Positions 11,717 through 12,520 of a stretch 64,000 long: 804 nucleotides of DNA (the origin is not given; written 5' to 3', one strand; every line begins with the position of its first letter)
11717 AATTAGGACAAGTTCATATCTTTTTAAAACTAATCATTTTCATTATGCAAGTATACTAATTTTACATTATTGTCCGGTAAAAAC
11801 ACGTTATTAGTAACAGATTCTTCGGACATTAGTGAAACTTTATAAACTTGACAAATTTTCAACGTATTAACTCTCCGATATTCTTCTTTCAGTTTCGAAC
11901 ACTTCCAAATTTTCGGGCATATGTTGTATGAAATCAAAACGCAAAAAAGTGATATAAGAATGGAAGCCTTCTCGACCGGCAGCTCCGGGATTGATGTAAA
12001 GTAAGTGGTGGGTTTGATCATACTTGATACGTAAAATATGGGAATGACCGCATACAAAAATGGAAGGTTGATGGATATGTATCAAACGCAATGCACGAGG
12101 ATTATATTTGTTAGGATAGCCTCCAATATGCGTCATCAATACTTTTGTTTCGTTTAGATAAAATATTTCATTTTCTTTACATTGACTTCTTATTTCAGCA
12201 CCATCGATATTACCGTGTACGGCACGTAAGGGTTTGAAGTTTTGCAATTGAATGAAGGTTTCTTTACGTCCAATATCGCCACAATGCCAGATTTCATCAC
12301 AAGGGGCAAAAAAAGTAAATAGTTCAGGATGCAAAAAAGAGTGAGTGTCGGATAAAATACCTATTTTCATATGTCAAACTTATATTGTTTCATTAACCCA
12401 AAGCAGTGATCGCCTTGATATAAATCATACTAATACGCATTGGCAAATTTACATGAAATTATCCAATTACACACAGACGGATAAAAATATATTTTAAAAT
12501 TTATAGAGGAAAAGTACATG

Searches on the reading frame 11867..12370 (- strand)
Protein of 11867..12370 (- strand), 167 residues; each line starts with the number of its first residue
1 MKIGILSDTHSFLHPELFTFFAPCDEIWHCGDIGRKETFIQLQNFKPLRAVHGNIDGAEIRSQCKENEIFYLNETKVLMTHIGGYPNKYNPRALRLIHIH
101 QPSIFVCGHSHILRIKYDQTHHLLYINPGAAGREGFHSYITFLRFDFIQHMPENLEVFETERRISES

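Call 4: search_protein_families(library=pfam, proteins=[window:11867-12370:-], max_evalue=0.01)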
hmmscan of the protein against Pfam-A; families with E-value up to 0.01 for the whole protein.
window:11867-12370:- (167 aa): 2 families
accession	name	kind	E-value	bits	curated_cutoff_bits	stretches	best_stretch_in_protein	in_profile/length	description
PF12850.12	Metallophos_2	-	5.1e-31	108.2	27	1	1-146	1-150/154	Calcineurin-like phosphoesterase superfamily domain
PF00149.33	Metallophos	-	0.00026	21.9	21.5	0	1-60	1-78/191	Calcineurin-like phosphoesterase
